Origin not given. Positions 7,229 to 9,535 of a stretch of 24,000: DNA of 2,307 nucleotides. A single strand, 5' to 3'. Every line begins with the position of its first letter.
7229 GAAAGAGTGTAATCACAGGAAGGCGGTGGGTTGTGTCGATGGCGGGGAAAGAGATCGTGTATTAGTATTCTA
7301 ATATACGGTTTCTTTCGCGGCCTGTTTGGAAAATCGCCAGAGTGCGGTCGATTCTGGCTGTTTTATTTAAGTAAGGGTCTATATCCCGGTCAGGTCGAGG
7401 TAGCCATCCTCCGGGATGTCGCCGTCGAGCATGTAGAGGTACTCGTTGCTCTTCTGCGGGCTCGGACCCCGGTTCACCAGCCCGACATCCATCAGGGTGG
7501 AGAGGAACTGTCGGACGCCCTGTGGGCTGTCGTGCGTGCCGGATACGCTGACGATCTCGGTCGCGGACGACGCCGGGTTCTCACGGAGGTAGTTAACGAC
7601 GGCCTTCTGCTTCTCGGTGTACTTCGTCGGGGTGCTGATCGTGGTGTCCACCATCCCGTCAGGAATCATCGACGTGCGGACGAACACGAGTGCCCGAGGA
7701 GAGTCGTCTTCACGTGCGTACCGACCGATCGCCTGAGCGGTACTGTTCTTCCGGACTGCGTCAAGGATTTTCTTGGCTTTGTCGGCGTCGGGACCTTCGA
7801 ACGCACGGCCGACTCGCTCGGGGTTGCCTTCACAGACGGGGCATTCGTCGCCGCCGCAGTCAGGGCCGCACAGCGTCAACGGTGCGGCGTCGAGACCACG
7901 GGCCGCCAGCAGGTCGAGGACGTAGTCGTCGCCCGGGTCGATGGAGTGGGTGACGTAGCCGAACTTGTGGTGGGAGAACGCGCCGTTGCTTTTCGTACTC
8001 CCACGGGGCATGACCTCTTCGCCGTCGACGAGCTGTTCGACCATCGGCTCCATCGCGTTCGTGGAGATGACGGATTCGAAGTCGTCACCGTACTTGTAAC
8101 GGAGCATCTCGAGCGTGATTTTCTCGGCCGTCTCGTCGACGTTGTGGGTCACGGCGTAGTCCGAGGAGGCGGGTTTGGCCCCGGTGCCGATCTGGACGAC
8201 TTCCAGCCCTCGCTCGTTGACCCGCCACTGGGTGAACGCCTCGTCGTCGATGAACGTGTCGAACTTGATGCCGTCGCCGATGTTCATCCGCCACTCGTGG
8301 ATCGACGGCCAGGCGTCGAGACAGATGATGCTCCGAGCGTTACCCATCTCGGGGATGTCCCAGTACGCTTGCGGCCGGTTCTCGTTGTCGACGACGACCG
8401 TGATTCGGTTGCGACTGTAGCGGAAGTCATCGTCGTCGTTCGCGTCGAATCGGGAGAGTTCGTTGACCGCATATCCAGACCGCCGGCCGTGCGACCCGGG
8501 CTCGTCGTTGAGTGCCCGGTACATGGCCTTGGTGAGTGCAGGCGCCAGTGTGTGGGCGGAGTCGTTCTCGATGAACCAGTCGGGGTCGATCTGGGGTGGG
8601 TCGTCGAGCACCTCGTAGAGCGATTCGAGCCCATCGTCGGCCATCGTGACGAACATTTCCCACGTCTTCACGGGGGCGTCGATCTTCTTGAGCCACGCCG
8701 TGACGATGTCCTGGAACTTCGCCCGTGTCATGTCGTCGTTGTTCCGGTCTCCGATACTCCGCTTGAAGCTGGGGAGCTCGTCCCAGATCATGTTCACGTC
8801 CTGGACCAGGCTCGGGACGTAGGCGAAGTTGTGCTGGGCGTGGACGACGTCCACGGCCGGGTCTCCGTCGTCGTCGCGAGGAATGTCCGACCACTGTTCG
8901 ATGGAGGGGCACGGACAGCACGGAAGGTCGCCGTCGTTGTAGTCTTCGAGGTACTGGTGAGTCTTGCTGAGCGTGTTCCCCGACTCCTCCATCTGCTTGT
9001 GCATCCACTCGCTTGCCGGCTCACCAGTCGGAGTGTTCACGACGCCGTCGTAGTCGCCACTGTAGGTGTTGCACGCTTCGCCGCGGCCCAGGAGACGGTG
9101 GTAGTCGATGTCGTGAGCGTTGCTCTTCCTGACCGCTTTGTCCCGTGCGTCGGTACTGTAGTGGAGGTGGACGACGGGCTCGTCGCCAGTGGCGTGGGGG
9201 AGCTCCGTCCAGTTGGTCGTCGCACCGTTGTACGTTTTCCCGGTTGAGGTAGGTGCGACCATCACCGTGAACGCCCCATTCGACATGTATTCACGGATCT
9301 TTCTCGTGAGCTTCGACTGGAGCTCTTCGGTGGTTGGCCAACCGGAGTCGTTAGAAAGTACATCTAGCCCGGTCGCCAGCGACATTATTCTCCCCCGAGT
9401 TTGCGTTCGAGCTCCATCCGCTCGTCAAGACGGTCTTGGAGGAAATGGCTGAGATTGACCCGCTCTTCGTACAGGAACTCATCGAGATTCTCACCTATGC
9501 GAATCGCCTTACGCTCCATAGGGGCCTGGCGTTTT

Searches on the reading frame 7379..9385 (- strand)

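Call 6: search_protein_families(library=pfam, proteins=[window:7379-9385:-], max_evalue=1)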
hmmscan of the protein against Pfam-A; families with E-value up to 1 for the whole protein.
window:7379-9385:- (668 aa): 0 families

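Call 7: search_protein_families(library=padloc, proteins=[window:7379-9385:-], max_evalue=1)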
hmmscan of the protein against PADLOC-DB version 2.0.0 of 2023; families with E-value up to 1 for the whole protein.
window:7379-9385:- (668 aa): 0 families

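Call 8: search_protein_families(library=ncbifam, proteins=[window:7379-9385:-], max_evalue=1)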
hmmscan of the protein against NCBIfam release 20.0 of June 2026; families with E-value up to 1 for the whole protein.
window:7379-9385:- (668 aa): 0 families

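Call 9: search_protein_families(library=phrogs, proteins=[window:7379-9385:-], max_evalue=1)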
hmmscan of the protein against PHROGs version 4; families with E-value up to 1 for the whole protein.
window:7379-9385:- (668 aa): 4 families
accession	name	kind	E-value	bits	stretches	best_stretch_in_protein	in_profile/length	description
phrog_27506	-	unknown function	8.8e-20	72.7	1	35-184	2-169/240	-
phrog_1687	-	transcription regulation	0.017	16.1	1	588-645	63-118/162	MarR family transcrition regulator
phrog_22071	-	unknown function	0.2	11.4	0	581-620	144-183/439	-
phrog_2440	-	transcription regulation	0.21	12.5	0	594-639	31-77/126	transcriptional regulator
